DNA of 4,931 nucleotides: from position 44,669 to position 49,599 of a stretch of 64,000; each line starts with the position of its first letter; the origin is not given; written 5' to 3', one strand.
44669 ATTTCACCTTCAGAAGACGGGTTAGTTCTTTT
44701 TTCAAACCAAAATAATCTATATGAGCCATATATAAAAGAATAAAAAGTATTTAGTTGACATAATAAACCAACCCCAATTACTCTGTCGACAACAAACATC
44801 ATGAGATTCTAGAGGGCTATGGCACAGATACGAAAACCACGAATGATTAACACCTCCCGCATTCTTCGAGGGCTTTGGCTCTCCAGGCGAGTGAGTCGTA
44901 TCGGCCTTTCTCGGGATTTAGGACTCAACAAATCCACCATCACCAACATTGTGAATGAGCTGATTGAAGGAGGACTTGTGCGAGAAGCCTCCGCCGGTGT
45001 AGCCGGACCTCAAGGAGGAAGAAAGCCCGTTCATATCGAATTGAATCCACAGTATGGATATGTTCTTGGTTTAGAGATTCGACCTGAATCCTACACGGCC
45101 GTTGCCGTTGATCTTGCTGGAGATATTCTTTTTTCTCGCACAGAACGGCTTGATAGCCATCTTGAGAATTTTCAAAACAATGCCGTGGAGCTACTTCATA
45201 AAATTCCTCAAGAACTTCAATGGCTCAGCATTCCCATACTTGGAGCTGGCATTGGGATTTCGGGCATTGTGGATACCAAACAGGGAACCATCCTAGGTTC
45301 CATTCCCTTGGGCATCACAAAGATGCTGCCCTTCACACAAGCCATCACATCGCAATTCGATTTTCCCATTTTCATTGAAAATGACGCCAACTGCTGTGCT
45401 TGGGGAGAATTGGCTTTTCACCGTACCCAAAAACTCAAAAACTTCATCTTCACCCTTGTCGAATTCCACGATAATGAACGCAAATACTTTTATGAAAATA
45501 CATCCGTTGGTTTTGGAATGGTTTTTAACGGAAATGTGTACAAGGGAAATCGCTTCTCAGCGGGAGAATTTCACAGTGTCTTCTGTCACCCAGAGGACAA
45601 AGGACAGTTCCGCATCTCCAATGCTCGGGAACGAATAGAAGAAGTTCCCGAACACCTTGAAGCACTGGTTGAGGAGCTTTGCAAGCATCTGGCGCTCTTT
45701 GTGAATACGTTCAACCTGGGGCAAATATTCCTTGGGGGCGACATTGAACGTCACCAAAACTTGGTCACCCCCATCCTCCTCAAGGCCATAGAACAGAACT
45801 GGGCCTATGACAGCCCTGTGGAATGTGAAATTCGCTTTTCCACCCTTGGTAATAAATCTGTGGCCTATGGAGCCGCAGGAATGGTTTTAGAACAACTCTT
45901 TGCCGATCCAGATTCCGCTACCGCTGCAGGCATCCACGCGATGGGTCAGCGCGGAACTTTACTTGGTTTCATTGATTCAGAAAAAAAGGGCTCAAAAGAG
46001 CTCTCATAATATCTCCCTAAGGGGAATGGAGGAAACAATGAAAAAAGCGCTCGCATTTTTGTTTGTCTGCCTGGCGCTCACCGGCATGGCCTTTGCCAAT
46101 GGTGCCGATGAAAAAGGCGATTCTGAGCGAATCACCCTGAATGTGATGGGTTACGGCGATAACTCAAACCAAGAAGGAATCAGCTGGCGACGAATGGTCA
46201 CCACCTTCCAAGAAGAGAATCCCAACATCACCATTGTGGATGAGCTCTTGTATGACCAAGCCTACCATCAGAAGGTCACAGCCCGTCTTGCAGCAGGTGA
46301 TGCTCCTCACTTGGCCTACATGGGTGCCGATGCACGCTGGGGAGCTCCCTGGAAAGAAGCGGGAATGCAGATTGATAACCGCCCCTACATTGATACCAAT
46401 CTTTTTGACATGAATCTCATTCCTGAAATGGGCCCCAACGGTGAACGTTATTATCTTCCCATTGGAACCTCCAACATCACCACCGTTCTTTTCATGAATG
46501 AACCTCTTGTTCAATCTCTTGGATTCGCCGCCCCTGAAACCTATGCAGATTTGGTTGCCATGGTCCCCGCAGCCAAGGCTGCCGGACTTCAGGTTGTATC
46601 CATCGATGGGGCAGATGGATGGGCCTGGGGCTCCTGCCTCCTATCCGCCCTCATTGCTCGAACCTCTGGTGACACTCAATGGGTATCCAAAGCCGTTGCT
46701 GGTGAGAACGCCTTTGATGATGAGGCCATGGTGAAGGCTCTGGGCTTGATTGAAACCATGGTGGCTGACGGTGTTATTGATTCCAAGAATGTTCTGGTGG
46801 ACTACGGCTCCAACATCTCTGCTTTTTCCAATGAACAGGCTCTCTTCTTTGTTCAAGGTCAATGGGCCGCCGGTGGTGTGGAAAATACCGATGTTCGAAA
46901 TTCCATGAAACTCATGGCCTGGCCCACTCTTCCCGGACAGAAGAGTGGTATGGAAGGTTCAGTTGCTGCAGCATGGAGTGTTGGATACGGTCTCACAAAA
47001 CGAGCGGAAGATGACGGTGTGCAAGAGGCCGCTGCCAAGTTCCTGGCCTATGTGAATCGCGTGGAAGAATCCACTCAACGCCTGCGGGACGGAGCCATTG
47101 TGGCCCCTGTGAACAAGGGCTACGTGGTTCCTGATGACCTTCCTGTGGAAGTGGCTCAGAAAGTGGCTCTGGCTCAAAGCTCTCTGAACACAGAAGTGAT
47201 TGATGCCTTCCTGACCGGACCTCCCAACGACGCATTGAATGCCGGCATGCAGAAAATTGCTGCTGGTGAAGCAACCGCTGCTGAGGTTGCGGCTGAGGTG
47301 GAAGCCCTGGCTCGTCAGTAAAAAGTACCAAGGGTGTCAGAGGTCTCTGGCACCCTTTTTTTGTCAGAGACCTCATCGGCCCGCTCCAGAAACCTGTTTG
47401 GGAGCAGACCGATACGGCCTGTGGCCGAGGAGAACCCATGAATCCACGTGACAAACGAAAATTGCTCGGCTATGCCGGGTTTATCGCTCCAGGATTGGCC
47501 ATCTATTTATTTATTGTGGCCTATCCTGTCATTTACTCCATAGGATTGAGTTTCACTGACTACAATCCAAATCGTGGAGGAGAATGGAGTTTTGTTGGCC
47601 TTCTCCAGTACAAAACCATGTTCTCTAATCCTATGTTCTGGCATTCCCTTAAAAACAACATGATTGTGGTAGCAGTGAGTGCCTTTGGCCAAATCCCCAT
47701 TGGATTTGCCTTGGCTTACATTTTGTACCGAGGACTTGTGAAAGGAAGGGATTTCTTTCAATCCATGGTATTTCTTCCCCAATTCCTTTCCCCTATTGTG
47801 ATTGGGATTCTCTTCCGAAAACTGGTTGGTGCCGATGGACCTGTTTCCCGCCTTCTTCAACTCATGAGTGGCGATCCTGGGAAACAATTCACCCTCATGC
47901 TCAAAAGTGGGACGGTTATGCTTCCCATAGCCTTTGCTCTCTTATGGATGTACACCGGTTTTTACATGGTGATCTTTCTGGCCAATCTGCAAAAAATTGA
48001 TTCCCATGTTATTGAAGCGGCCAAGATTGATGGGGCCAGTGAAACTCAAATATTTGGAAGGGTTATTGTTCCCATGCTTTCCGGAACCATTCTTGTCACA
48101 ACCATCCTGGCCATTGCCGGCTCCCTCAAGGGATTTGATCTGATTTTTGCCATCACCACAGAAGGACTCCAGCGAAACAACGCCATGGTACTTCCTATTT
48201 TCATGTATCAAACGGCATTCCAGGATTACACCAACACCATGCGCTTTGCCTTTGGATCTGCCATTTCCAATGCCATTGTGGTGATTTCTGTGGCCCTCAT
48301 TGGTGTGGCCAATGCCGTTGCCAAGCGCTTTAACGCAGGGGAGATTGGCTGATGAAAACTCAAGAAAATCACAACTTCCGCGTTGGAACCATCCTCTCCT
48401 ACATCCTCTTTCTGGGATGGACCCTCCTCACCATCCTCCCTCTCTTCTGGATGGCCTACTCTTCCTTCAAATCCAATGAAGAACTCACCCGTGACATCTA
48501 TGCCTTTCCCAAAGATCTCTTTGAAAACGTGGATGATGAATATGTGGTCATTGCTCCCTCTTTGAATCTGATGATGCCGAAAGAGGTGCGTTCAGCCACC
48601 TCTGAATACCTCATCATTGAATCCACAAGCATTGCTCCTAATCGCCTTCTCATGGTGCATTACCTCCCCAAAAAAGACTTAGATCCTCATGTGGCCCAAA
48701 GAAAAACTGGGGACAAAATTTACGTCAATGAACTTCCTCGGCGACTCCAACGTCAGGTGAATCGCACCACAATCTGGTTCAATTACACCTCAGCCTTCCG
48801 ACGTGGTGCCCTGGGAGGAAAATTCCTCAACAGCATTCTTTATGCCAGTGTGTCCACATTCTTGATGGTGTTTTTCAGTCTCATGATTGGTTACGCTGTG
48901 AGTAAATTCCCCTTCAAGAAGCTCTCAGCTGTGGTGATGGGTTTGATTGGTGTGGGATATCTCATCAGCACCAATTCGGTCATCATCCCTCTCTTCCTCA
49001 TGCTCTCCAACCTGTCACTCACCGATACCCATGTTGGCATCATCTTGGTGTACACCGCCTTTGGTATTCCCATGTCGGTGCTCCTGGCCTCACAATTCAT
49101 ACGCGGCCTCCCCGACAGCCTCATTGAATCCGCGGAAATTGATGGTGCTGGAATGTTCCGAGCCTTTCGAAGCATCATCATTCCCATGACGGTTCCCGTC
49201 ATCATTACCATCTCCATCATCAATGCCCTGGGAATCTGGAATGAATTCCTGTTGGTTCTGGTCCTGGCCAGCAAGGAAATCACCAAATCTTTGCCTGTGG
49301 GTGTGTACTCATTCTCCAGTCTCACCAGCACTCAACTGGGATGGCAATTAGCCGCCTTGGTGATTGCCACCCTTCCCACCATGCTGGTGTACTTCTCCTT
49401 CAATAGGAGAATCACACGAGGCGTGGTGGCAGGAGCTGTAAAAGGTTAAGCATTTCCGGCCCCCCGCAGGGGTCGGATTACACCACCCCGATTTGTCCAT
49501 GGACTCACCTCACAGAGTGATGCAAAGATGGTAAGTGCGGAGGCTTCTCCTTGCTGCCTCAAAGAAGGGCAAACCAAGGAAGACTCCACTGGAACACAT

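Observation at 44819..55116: ROK regulator, ATPase-less ABC importer, PPi-type PFK paralog, PIG-L deacetylase, double-SIS protein and DUF4954-like protein: candidate undescribed amino-sugar/glycoside catabolic route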

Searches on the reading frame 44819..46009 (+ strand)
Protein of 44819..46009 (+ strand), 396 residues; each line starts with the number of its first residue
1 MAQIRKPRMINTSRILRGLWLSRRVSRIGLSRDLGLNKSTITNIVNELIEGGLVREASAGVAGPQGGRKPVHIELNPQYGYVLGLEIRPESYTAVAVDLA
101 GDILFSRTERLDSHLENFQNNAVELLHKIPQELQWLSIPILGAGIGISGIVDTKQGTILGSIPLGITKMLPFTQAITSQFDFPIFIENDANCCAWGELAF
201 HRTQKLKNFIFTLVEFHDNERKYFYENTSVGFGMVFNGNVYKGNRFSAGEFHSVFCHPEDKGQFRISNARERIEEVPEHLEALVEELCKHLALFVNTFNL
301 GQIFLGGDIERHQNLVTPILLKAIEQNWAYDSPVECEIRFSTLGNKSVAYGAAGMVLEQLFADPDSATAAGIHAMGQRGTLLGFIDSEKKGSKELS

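Call 4: search_protein_families(library=pfam, proteins=[window:44819-46009:+], max_evalue=0.01)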
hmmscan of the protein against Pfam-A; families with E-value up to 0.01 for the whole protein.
window:44819-46009:+ (396 aa): 3 families
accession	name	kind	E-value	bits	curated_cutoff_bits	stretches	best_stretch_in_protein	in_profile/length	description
PF00480.26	ROK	-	2.4e-20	73.7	22.9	2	91-251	10-155/294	ROK family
PF12802.13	MarR_2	-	0.0022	18.6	27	1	30-59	26-56/61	MarR family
PF01047.28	MarR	-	0.0099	16.2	24.6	0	14-55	7-48/59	MarR family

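Call 5: search_protein_families(library=ncbifam, proteins=[window:44819-46009:+], max_evalue=0.01)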
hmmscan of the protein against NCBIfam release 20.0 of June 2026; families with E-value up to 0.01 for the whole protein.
window:44819-46009:+ (396 aa): 11 families
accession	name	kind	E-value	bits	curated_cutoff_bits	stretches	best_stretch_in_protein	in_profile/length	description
NF049930.1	TransRegMlc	equivalog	1.9e-19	70.3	530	2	10-248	16-241/405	sugar metabolism global transcriptional regulator Mlc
NF047937.1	TransRegNagC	equivalog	2e-19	70.1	650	2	13-252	14-239/399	DNA-binding transcriptional regulator NagC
TIGR00744.1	ROK_glcA_fam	subfamily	2.4e-14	53.3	260.35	1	131-260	49-165/318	ROK family glucokinase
NF007251.0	PRK09698.1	equivalog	3.4e-09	36.4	253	1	119-251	43-164/304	allose kinase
NF009835.0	PRK13310.1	equivalog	1.6e-07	31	380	1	116-252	37-156/303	N-acetylglucosamine kinase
NF003461.0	PRK05082.1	subfamily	1.8e-05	24.3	283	1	125-254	41-157/291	N-acetylmannosamine kinase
NF045551.1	GK_Pyrobac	equivalog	2.8e-05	23.6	500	1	143-250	51-142/294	ATP-dependent glucokinase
NF042998.1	bglucokin_BglK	equivalog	3.1e-05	23.4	550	1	133-257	45-159/291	beta-glucoside kinase BglK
NF007108.0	PRK09557.1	equivalog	6e-05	22.5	443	0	95-251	16-156/303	fructokinase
NF047821.1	NactlManKinNanK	equivalog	0.00099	18.7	450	1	147-258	63-161/288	N-acetylmannosamine kinase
NF009836.0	PRK13311.1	equivalog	0.0052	16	551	0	143-253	60-157/256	N-acetyl-D-glucosamine kinase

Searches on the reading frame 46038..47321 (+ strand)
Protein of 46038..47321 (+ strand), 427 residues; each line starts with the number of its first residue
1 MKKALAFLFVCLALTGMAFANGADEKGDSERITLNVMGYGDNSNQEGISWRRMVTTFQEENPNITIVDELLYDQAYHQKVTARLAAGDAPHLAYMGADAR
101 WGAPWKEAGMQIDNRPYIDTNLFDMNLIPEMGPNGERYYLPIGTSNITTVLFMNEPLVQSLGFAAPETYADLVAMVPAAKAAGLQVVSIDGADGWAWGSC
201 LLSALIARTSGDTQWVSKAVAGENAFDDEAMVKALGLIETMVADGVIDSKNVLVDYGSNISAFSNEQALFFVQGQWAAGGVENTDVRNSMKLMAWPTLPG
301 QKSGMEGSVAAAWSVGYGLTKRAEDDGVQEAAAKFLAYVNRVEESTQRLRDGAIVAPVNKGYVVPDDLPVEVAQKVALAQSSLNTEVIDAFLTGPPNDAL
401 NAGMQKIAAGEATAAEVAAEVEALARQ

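Call 4: search_protein_families(library=pfam, proteins=[window:46038-47321:+], max_evalue=0.01)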
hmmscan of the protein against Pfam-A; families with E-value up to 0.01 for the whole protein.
window:46038-47321:+ (427 aa): 1 family
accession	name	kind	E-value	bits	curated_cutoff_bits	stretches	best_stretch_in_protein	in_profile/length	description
PF01547.30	SBP_bac_1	-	2.1e-19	71.1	26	1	47-340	7-301/307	Bacterial extracellular solute-binding protein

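Call 5: search_protein_families(library=ncbifam, proteins=[window:46038-47321:+], max_evalue=0.01)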
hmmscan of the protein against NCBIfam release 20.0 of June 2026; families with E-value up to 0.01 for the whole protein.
window:46038-47321:+ (427 aa): 2 families
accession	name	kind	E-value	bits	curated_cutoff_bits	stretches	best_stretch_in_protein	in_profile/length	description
TIGR03850.1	bind_CPR_0540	equivalog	2.9e-14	52.5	299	2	135-382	149-384/437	carbohydrate ABC transporter substrate-binding protein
TIGR03851.1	chitin_NgcE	equivalog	5.3e-09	35.5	399.65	1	153-301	167-316/450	N-acetylglucosamine/diacetylchitobiose ABC transporter substrate-binding protein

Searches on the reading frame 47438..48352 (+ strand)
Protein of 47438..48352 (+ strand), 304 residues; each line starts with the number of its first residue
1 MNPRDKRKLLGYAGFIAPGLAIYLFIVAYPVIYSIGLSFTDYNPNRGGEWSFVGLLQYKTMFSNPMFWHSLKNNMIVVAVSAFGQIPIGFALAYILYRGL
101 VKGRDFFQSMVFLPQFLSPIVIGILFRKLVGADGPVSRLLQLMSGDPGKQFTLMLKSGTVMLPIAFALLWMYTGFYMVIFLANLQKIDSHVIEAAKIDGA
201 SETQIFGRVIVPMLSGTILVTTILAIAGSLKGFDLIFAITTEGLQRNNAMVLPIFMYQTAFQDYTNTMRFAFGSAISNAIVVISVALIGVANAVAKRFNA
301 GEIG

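Call 4: search_protein_families(library=pfam, proteins=[window:47438-48352:+], max_evalue=0.01)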
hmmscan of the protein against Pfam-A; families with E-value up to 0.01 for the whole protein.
window:47438-48352:+ (304 aa): 1 family
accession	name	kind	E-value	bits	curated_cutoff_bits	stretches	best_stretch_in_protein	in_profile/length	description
PF00528.27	BPD_transp_1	-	9.6e-18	65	26.4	1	86-297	2-181/184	Binding-protein-dependent transport system inner membrane component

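Call 5: search_protein_families(library=ncbifam, proteins=[window:47438-48352:+], max_evalue=0.01)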
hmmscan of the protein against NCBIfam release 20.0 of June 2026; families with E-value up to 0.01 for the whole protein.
window:47438-48352:+ (304 aa): 24 families
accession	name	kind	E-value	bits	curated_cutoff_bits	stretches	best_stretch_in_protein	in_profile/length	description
NF040931.1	ABC_arch_GlcT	equivalog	7.9e-28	97.9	360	1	21-288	6-264/278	glucose ABC transporter permease GlcT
NF011624.0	PRK15050.1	equivalog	1.4e-18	67.1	247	1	7-301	19-292/297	2-aminoethylphosphonate ABC transporter permease subunit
NF007852.0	PRK10561.1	equivalog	3.8e-16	59.8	335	1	8-264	11-261/295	sn-glycerol-3-phosphate ABC transporter permease UgpA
TIGR00969.1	3a0106s02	subfamily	1.6e-15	57.3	240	1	54-283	46-262/272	sulfate ABC transporter permease subunit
TIGR02141.1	modB_ABC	equivalog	1.7e-14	54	182.6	1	77-285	6-202/208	molybdate ABC transporter permease subunit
TIGR03262.1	PhnU2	equivalog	2.9e-14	52.6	593.25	1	27-231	18-203/546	putative 2-aminoethylphosphonate ABC transporter permease subunit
NF006939.0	PRK09421.1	equivalog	5.1e-14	52.2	262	1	68-284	9-213/230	molybdate ABC transporter permease subunit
NF008208.0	PRK10971.1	equivalog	5.5e-13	49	415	1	53-299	42-271/277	sulfate/thiosulfate ABC transporter permease CysT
NF007047.0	PRK09500.1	equivalog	3.3e-12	46.5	326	2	167-258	134-220/257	spermidine/putrescine ABC transporter permease PotC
TIGR02140.1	permease_CysW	equivalog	4.7e-12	45.9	329.1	1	54-283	32-248/261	sulfate ABC transporter permease subunit CysW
TIGR01581.1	Mo_ABC_porter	hypoth_equivalog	6.8e-12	45.3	210.3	1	67-266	19-206/225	ABC transporter permease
TIGR03226.1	PhnU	equivalog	1.5e-11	44.3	283.45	1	51-300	74-309/311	2-aminoethylphosphonate ABC transporter permease subunit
TIGR02139.1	permease_CysT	equivalog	6.8e-11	42.3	246.1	1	56-295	37-259/265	sulfate ABC transporter permease subunit CysT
NF007044.0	PRK09497.1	equivalog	2.3e-10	40.4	348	1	23-297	19-277/285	spermidine/putrescine ABC transporter permease PotB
NF008232.0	PRK10999.1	equivalog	4.4e-09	35.6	392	1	78-288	294-508/520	maltose ABC transporter permease MalF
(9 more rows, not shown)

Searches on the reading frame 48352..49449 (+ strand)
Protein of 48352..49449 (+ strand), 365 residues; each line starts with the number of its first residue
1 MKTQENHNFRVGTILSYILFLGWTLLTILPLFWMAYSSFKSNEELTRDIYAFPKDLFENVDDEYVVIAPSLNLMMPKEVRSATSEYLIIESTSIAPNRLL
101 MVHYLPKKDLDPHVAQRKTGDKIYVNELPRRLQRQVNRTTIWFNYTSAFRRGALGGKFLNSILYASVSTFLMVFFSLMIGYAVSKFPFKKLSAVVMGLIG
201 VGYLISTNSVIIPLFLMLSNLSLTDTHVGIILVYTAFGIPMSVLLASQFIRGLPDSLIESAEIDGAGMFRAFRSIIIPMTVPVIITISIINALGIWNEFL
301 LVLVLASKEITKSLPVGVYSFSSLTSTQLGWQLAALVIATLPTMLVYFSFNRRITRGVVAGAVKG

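Call 4: search_protein_families(library=pfam, proteins=[window:48352-49449:+], max_evalue=0.01)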
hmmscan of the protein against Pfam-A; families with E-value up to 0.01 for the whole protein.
window:48352-49449:+ (365 aa): 1 family
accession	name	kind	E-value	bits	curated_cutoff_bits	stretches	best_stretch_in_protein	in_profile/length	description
PF00528.27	BPD_transp_1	-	7.7e-16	58.8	26.4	1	177-358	2-182/184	Binding-protein-dependent transport system inner membrane component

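Call 5: search_protein_families(library=ncbifam, proteins=[window:48352-49449:+], max_evalue=0.01)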
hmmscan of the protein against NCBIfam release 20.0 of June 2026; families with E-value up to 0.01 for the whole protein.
window:48352-49449:+ (365 aa): 12 families
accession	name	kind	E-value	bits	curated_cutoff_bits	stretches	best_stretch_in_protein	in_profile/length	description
NF040932.1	ABC_arch_GlcU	equivalog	2.3e-30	106.2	340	1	153-360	57-266/272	glucose ABC transporter permease GlcU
NF008210.0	PRK10973.1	equivalog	1.5e-19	70.7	297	1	137-360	57-278/281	sn-glycerol-3-phosphate ABC transporter permease UgpE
NF008231.0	PRK10998.1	equivalog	9.8e-17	61.4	261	1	158-365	85-296/296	maltose ABC transporter permease MalG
TIGR03226.1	PhnU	equivalog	5.3e-09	36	283.45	1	228-356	180-305/311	2-aminoethylphosphonate ABC transporter permease subunit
NF011624.0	PRK15050.1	equivalog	1.2e-08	34.4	247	1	217-356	151-287/297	2-aminoethylphosphonate ABC transporter permease subunit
NF008232.0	PRK10999.1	equivalog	3.9e-07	29.2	392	1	228-306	376-454/520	maltose ABC transporter permease MalF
TIGR01581.1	Mo_ABC_porter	hypoth_equivalog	6.1e-07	29.2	210.3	1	159-332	24-210/225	ABC transporter permease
TIGR02141.1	modB_ABC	equivalog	4.2e-06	26.5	182.6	1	161-350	3-205/208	molybdate ABC transporter permease subunit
NF007047.0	PRK09500.1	equivalog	4.4e-06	26.5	326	1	145-325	47-225/257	spermidine/putrescine ABC transporter permease PotC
NF007852.0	PRK10561.1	equivalog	9.2e-05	22.4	335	1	244-293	175-224/295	sn-glycerol-3-phosphate ABC transporter permease UgpA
NF040839.1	tungstate_WtpB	equivalog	9.9e-05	22.1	340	1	158-307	46-205/251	tungstate ABC transporter permease WtpB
TIGR02139.1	permease_CysT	equivalog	0.0028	17.3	246.1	1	179-315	87-220/265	sulfate ABC transporter permease subunit CysT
